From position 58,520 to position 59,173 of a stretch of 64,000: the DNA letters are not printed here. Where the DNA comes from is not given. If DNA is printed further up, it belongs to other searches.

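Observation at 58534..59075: DUF559 nuclease-fold gene bracketed by ~50-bp inverted copies of a structured repeat that also supplies its Shine-Dalgarno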

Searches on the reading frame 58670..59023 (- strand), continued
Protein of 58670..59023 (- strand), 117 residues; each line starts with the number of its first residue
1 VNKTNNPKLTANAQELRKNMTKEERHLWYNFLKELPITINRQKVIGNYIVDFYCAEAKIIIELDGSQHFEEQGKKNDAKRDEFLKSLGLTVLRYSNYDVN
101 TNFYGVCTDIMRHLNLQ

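Call 33: search_solved_structures(query=window:58673-59023:-, max_evalue=1, show_alignments=2)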
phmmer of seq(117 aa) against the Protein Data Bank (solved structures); distinct sequences matched with E-value up to 1: 4.
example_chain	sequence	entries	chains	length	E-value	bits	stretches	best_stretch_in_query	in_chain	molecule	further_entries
3hrl_A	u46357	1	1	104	2.8e-14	56.4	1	21-114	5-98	Endonuclease-Like Protein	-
9rvy_A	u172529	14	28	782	0.13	15.6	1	17-99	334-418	Protein bicaudal D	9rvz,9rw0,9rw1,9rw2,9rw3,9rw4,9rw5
5y6p_14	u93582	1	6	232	0.28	14.5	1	66-112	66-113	LRC1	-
1fi6_A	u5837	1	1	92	0.87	12.9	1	20-99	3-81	EH DOMAIN PROTEIN REPS1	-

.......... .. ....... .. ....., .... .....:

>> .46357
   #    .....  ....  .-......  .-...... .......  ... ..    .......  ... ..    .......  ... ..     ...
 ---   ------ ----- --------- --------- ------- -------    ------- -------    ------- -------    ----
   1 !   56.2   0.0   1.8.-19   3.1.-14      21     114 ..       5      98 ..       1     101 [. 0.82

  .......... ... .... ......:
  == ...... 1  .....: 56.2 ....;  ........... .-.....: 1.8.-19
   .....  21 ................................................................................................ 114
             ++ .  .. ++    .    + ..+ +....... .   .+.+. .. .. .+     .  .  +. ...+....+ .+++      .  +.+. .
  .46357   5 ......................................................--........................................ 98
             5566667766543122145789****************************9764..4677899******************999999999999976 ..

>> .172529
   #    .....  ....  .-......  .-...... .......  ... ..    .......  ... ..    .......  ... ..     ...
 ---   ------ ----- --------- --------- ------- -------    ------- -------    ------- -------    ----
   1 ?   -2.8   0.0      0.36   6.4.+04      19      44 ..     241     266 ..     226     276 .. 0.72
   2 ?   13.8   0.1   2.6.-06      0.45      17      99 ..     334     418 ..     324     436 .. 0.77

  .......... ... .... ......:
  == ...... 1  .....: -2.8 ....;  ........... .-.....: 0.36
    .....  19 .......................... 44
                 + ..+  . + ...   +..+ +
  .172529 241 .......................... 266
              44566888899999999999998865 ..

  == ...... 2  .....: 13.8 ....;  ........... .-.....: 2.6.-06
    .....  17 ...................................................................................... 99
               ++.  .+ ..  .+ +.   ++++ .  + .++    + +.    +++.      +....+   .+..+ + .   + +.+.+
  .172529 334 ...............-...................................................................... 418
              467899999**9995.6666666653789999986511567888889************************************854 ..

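Call 67: predict_structure(alignment_id=A2)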
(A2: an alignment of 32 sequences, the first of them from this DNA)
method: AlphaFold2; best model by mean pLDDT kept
length: 117 residues; sequences in the alignment: 32
mean_pLDDT: 83.8   pTM: 0.77
mean pLDDT of the five models: 83.8, 80.0, 78.1, 78.1, 74.4
residues with pLDDT >= 90: 39; 70-90: 63; 50-70: 14; < 50: 1
segments of 3 or more residues with pLDDT < 50: none
pLDDT, mean of each block of 10 residues (from residue 1): 71 79 73 89 88 92 71 86 94 87 91 85
secondary structure, 60 per line:
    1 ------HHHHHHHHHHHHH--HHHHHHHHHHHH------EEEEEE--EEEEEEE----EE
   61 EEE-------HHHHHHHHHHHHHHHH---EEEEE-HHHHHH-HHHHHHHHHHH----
elements in order: H7-19 H22-33 E40-45 E48-54 E59-63 H71-86 E90-94 H96-101 H103-113

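Call 70: fold_search(model_id=the predicted structure, library=pdb)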
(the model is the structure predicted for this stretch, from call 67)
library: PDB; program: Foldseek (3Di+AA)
matches with E <= 10: 416; with E <= 0.001: 4
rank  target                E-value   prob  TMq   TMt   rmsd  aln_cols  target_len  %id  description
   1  3hrl                  1.8e-04  1.00  0.61  0.75   3.1       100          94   34  Crystal structure of a putative endonuclease-like protein (ngo0050) from neisseria gonorrhoeae (released 2009-06-30)
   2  3r3p_A                2.6e-04  1.00  0.62  0.74   3.5        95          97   24  Homing Endonuclease I-Bth0305I Catalytic Domain (released 2011-10-05)
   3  3r3p_B                4.8e-04  1.00  0.62  0.73   3.3        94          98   24  Homing Endonuclease I-Bth0305I Catalytic Domain (released 2011-10-05)
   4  9i05_Xv               4.8e-04  1.00  0.62  0.22   4.2       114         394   19  Cryo-EM structure of the large subunit of the mitochondrial ribosome from Toxoplasma gondii (released 2025-06-11)
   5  9i05_Xl               5.1e-03  1.00  0.57  0.19   4.2       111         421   19  Cryo-EM structure of the large subunit of the mitochondrial ribosome from Toxoplasma gondii (released 2025-06-11)
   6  6z1p_AS               1.6e-02  0.98  0.52  0.12   5.8       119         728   11  Structure of the mitochondrial ribosome from Tetrahymena thermophila (released 2020-06-24)
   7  9g6k_Lc               2.7e-02  0.98  0.56  0.17   4.7       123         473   20  LSU structure derived from the LSU sample of the mitoribosome from T. gondii. (released 2024-12-11)
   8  9g6k_Li               3.1e-02  0.99  0.58  0.16   3.6        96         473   12  LSU structure derived from the LSU sample of the mitoribosome from T. gondii. (released 2024-12-11)
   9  4oq2                  3.6e-02  0.89  0.43  0.20   7.1       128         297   16  5hmC specific restriction endonuclease PvuRTs1I (released 2014-03-12)
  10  4par_B                3.6e-02  0.82  0.44  0.20   8.1       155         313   14  The 5-Hydroxymethylcytosine-Specific Restriction Enzyme AbaSI in a Complex with Product-like DNA (released 2014-06-25)
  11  4par_C                3.8e-02  0.82  0.44  0.20   8.5       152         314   15  The 5-Hydroxymethylcytosine-Specific Restriction Enzyme AbaSI in a Complex with Product-like DNA (released 2014-06-25)
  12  9i05_Xr               4.7e-02  0.99  0.48  0.14   3.1        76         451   14  Cryo-EM structure of the large subunit of the mitochondrial ribosome from Toxoplasma gondii (released 2025-06-11)
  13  4par_A                6.5e-02  0.69  0.42  0.19   8.5       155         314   15  The 5-Hydroxymethylcytosine-Specific Restriction Enzyme AbaSI in a Complex with Product-like DNA (released 2014-06-25)
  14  1cw0_A                8.6e-02  0.80  0.42  0.33   8.3       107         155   14  CRYSTAL STRUCTURE ANALYSIS OF VERY SHORT PATCH REPAIR (VSR) ENDONUCLEASE IN COMPLEX WITH A DUPLEX DNA (released 1999-12-12)
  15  4i1t                  1.0e-01  0.33  0.29  0.22   9.0       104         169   17  Crystal structure of the cap-snatching endonuclease from Pichinde virus (released 2014-02-26)
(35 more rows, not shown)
